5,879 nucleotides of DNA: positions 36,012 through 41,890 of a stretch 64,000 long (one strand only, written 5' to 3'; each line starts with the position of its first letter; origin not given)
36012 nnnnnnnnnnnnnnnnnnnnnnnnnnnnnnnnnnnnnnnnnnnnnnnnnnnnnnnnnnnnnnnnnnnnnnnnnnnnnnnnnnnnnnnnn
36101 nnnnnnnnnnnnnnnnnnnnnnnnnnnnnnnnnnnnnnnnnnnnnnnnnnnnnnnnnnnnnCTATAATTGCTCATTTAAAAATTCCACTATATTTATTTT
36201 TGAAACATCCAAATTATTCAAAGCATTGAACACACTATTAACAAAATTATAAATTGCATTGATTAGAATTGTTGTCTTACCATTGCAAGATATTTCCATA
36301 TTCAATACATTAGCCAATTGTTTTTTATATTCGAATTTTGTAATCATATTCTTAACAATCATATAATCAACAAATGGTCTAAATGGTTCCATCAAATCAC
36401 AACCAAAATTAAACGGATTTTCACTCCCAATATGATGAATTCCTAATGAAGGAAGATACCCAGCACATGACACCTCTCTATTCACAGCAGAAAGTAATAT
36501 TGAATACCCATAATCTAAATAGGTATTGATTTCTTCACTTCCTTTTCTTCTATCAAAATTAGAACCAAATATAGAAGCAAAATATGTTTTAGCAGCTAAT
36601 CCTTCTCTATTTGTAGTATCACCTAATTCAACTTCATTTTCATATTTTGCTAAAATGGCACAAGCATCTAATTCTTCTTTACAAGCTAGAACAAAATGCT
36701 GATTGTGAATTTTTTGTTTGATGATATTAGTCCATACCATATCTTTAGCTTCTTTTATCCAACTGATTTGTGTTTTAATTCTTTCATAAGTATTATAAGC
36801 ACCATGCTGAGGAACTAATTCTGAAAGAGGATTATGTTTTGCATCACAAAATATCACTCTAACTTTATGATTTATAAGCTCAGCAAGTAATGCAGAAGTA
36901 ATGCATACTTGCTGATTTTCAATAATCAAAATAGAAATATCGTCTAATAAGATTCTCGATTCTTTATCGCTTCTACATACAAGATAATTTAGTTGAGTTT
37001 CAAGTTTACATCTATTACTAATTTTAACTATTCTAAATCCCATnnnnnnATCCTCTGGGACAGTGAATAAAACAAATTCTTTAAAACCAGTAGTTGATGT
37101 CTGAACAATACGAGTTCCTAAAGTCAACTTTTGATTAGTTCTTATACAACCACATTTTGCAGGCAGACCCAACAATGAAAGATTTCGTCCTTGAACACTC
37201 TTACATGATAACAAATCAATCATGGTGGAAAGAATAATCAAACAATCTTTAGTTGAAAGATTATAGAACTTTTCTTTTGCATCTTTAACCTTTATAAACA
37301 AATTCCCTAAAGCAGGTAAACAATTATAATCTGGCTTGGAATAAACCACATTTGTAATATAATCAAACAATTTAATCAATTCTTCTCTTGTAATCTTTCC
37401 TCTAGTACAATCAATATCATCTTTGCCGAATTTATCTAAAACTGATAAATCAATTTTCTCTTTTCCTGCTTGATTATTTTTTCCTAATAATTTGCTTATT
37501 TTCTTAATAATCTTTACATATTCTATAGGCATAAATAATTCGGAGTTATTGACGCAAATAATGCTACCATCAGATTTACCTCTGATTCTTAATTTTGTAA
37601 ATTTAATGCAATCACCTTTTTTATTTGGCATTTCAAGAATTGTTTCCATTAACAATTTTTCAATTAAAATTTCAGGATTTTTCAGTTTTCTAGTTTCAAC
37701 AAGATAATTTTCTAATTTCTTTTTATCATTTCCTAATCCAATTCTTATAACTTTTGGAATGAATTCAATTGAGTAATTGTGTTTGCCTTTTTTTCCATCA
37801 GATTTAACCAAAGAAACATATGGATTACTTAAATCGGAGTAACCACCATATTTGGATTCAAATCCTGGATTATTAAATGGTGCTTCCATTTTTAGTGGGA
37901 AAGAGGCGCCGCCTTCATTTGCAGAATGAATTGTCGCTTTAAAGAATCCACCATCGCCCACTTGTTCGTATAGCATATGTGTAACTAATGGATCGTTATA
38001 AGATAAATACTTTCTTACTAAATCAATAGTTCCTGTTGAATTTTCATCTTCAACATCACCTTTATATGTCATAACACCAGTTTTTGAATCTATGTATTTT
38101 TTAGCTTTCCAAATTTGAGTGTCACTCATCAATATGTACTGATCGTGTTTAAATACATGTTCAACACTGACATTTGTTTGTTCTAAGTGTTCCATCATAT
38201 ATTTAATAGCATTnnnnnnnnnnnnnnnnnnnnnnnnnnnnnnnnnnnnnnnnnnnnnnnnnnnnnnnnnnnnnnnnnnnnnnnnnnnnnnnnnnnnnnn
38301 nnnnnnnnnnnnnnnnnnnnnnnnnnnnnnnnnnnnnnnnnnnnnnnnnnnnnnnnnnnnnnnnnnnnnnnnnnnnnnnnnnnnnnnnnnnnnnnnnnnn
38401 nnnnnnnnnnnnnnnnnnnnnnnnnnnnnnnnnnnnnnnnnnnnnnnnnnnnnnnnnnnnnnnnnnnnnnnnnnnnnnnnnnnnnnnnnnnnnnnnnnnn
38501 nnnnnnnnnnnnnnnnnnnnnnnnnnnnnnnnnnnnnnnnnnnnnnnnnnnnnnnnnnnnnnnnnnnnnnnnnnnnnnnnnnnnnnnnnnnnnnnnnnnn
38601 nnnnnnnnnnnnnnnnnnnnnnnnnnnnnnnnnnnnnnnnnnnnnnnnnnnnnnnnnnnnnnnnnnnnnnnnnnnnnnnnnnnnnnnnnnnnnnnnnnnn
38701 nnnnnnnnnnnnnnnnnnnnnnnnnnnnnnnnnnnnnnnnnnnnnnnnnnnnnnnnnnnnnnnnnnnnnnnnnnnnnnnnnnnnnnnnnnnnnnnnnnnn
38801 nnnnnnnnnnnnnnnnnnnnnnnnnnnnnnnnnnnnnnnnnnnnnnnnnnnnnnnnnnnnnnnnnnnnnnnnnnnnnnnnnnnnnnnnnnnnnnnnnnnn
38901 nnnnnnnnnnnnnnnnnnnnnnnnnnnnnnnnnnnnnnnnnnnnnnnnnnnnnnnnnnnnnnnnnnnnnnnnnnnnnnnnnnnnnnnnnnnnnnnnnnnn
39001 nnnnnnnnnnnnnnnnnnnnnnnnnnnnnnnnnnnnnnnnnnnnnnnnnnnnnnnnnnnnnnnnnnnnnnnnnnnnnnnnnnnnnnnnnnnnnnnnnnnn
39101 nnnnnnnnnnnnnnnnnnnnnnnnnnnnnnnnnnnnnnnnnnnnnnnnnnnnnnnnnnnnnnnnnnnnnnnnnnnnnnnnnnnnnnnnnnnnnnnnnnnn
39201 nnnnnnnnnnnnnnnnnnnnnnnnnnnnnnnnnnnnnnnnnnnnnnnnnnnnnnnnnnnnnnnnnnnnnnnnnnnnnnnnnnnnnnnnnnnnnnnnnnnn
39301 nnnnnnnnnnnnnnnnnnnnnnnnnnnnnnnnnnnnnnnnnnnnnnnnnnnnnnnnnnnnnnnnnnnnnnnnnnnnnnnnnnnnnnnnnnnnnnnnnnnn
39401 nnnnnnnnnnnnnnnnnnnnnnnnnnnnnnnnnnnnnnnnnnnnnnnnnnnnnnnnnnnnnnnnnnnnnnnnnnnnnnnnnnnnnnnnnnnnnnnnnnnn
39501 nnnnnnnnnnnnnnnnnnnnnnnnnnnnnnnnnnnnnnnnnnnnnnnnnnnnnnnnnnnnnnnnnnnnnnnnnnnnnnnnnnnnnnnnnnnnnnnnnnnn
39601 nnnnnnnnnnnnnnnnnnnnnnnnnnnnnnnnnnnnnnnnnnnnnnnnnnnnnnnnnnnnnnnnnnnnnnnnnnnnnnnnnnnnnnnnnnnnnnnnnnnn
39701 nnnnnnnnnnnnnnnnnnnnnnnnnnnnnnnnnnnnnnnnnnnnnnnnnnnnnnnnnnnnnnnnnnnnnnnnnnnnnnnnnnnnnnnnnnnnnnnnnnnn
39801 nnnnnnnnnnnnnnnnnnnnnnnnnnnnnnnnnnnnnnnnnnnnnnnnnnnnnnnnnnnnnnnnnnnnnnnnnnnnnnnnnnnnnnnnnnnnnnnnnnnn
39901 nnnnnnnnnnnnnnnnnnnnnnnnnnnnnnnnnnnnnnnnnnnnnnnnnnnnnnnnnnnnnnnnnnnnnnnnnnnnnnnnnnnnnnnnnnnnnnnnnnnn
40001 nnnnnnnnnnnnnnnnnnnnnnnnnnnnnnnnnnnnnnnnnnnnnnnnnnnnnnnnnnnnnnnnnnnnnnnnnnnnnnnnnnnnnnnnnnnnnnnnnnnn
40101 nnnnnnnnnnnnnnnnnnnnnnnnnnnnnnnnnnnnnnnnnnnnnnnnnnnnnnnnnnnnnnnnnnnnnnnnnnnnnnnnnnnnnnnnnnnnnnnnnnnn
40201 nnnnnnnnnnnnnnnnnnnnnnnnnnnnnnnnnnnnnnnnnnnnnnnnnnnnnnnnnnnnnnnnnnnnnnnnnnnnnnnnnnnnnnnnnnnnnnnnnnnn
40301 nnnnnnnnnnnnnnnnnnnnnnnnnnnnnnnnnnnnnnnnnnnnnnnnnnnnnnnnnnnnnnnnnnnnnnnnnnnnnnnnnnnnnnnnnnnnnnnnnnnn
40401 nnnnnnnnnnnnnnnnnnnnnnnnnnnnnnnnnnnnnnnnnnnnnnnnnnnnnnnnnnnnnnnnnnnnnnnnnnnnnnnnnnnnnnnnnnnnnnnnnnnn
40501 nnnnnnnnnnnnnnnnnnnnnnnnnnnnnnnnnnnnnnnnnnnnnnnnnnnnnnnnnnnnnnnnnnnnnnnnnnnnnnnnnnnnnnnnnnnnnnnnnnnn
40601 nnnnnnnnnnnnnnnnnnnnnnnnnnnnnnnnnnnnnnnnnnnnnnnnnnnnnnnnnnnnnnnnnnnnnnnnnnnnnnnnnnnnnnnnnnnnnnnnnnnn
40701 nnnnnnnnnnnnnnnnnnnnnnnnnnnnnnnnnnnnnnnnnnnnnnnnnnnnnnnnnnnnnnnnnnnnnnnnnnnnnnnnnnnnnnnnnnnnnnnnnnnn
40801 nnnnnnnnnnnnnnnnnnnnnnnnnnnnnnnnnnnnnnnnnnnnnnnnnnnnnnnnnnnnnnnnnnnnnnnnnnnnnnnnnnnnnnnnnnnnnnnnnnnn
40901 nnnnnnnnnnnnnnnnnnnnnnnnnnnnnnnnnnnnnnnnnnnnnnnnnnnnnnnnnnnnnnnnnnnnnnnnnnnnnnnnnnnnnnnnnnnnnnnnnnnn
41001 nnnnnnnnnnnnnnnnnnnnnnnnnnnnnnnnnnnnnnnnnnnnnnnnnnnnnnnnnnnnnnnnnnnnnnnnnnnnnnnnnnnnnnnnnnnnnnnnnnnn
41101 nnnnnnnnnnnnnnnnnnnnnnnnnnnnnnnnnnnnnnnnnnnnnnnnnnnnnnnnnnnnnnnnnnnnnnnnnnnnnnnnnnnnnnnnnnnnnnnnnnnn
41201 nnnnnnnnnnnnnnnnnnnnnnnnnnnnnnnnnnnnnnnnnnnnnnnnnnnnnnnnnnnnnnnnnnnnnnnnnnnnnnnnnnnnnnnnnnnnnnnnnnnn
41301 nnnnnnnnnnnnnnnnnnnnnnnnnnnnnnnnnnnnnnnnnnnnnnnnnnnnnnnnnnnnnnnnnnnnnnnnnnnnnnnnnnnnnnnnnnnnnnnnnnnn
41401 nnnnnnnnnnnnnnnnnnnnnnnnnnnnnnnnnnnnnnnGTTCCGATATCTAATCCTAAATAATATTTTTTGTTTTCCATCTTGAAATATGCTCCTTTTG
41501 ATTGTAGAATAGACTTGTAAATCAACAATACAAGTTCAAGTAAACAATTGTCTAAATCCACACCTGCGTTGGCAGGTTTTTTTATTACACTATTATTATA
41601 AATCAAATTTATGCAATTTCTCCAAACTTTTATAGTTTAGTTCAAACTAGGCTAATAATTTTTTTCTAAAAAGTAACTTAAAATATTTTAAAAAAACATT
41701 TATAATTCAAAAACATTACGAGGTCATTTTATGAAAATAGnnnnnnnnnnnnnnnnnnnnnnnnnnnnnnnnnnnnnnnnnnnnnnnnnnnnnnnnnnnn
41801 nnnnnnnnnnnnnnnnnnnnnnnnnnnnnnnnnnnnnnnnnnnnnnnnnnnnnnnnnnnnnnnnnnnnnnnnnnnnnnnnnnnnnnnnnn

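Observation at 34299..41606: Complete type II-A CRISPR-Cas locus (cas9-cas1-cas2-csn2-array) with an unusually long Cas9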

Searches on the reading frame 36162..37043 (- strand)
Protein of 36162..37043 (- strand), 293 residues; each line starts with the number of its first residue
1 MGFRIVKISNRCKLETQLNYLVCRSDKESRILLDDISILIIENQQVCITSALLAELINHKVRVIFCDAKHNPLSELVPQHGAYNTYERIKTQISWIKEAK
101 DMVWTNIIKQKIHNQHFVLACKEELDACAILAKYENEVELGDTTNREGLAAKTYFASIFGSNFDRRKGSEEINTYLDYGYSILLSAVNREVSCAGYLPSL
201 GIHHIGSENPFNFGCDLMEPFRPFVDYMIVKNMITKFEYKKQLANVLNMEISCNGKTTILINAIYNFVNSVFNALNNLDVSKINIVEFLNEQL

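Call 7: search_protein_families(library=ncbifam, proteins=[window:36162-37043:-])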
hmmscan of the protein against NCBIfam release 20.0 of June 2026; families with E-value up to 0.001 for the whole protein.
window:36162-37043:- (293 aa): 8 families
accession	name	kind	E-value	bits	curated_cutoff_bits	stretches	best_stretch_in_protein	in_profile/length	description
TIGR03639.1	cas1_NMENI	exception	4.1e-89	298.6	120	1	3-271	1-277/278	type II CRISPR-associated endonuclease Cas1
TIGR00287.1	cas1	equivalog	1.9e-28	99.5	71.7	1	19-236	18-257/327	CRISPR-associated endonuclease Cas1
TIGR04329.1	cas1_PREFRAN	exception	1.6e-15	57.1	300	1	5-275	9-296/317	type V CRISPR-associated endonuclease Cas1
TIGR04093.1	cas1_CYANO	exception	7.1e-14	51.5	385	1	29-236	33-258/334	type I-D CRISPR-associated endonuclease Cas1d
NF049935.1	cas4g_cas1g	exception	1.9e-13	49.7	560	1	25-239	239-473/546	CRISPR-associated endonuclease Cas4g/Cas1g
TIGR03641.1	cas1_HMARI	exception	1.3e-08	34.5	304.1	1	8-246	5-263/324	type I-B CRISPR-associated endonuclease Cas1b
TIGR03983.1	cas1_MYXAN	equivalog_domain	3.1e-07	29.7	358.05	1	162-232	196-267/347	type I-MYXAN CRISPR-associated endonuclease Cas1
TIGR03640.1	cas1_DVULG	exception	3.9e-07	29.6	385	1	44-231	46-259/340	type I-C CRISPR-associated endonuclease Cas1c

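Call 8: search_protein_families(library=pfam, proteins=[window:36162-37043:-])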
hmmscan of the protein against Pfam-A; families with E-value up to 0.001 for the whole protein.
window:36162-37043:- (293 aa): 1 family
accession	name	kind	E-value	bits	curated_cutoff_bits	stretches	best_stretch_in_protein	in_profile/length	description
PF01867.21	Cas_Cas1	-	3.3e-25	89.3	22.3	1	11-242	7-265/283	CRISPR associated protein Cas1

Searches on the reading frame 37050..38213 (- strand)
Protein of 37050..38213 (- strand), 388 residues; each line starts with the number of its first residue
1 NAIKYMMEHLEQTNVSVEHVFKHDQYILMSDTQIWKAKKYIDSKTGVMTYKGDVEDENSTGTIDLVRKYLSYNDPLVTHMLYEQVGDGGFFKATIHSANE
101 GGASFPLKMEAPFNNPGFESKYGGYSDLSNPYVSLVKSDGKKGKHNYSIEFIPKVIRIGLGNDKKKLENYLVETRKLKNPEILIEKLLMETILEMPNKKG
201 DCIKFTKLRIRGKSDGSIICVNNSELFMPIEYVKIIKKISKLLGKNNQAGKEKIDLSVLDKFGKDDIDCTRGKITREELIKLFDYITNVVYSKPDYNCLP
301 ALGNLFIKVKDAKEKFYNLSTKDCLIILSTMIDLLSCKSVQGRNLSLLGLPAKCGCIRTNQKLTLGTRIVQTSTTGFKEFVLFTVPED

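Call 59: search_solved_structures(query=window:37050-38213:-, show_alignments=1, max_evalue=0.00001)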
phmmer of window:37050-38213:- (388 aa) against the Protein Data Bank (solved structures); distinct sequences matched with E-value up to 0.00001: 0.

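Call 68: predict_structure(alignment_id=A4)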
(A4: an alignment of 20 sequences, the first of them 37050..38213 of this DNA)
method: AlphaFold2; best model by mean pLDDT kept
length: 388 residues; sequences in the alignment: 20
mean_pLDDT: 76.4   pTM: 0.63
mean pLDDT of the five models: 76.4, 74.9, 74.6, 73.0, 72.2
residues with pLDDT >= 90: 129; 70-90: 151; 50-70: 37; < 50: 71
segments of 3 or more residues with pLDDT < 50: 1-4, 10-15, 70-129
pLDDT, mean of each block of 10 residues (from residue 1): 49 54 71 79 82 81 67 36 35 34 36 45 41 88 90 74 85 91 86 85 84 79 87 95 82 84 93 95 96 88 91 96 96 80 90 87 93 70 88
secondary structure, 60 per line:
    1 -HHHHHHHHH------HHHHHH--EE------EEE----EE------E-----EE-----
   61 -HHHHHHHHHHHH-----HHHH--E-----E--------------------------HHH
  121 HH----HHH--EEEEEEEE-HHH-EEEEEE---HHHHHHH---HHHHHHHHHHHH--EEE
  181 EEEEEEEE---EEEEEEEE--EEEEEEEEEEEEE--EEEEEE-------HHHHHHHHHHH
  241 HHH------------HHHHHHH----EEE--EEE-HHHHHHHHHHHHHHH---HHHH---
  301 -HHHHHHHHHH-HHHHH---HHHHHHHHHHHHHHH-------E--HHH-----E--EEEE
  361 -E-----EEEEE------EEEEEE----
elements in order: H2-10 H17-22 E33-35 H62-73 H79-82 H118-122 E132-139 E145-150 H154-160 H164-175 E178-188 E192-199 E202-214 E217-222 H230-243 H256-262 E267-269 E272-274 H276-290 H294-297 H302-311 H313-317 H321-335 E357-360 E368-372 E379-384

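Call 70: fold_search(model_id=the predicted structure, library=pdb)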
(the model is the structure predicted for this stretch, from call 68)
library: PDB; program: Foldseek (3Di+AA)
matches with E <= 10: 247; with E <= 0.001: 5
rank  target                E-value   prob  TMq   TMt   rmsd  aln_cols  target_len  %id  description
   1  9jwn_A                1.6e-11  1.00  0.55  0.22   9.5       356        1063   17  Cryo-EM structure of FrCas9 in complex with sgRNA and 43-bp dsDNA substrate (released 2025-09-17)
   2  9jwk_A                5.5e-10  1.00  0.53  0.19  10.1       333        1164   19  Cryo-EM structure of FrCas9 in complex with sgRNA and 26-nt TS and 4-nt NTS substrates (released 2025-09-17)
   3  9vj9_S                3.3e-04  1.00  0.36  0.13   6.7       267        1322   14  Type I-A CRISPR integrase prespacer catching complex, State I (released 2026-04-01)
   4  7s4x_A                7.3e-04  1.00  0.42  0.14  15.6       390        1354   16  Cas9:gRNA in complex with 18-20MM DNA, 1 minute time-point, kinked active conformation (released 2022-03-02)
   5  7qqw_B                8.6e-04  1.00  0.35  0.12   7.6       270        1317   18  SpCas9 bound to FANCF off-target4 DNA substrate (released 2022-10-26)
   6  8t7s_A                1.2e-03  1.00  0.39  0.14  15.7       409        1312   16  SpRYmer bound to NAC PAM DNA (released 2024-05-01)
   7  9c9p_A                1.3e-03  1.00  0.39  0.13   6.7       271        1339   16  Cas9 ternary complex, 14-nt sgRNA, State I (linear) (released 2024-12-04)
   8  8kai_B                1.5e-03  1.00  0.36  0.12   7.0       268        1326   18  Crystal structure of SpyCas9-crRNA-tracrRNA complex bound to 17nt target DNA (released 2024-06-05)
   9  9h4m_A                2.5e-03  1.00  0.35  0.12   7.3       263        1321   17  wtCas9 bound to off-target 1 EMX1-1 (-)SC DNA minicircle (released 2026-04-01)
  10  8t6p_A                3.1e-03  1.00  0.34  0.14   7.5       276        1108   18  SpRY-Cas9:gRNA complex targeting TAC PAM DNA with 2 bp R-loop (released 2024-05-01)
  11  9h21_A                3.4e-03  1.00  0.40  0.13   7.0       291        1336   18  Cas9 in complex with tracrRNA and crRNA, Streptococcus thermophilus DGCC 7710 CRISPR3 system (released 2026-02-18)
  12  8t6y_A                4.7e-03  1.00  0.38  0.15   6.6       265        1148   15  SpRY-Cas9:gRNA complex bound to non-target DNA with 1 bp R-loop (released 2024-05-01)
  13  8tzz_A                5.0e-03  1.00  0.42  0.14  16.4       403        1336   16  SpG Cas9 with NGC PAM DNA target (released 2024-05-01)
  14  8t76_A                7.7e-03  1.00  0.36  0.15   7.3       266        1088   17  SpRY-Cas9:gRNA complex targeting TAC PAM DNA with 3 bp R-loop (released 2024-05-01)
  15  4ii1_B                3.4e-01  0.08  0.07  0.17  15.5       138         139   12  Crystal structure of the zinc finger of ZGPAT (released 2013-02-13)
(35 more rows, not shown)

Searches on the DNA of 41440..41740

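Call 72: search_rna_families(source=window, start=41440, end=41740, threshold=evalue, max_evalue=10)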
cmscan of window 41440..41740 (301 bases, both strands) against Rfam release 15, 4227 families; matches with E-value up to 10: 4.
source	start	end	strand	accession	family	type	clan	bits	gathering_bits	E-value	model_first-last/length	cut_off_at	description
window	41551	41637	-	RF02064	STnc370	Gene; sRNA;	-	20.6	54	2.4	1-71/71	no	Enterobacterial sRNA STnc370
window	41442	41582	-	RF02526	SSRC34_1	Gene; sRNA;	-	16.8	64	7.1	1-128/128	no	Streptococcus sRNA SSRC34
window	41547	41599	-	RF02707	TeloSII_ncR33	Gene; sRNA;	-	12.3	105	2.5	152-203/297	no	TeloSII non coding RNA 33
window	41459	41548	-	RF02777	OppA_thermometer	Cis-reg; thermoregulator;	-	8.5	290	4.6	1-304/304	no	OppA 5' UTR thermometer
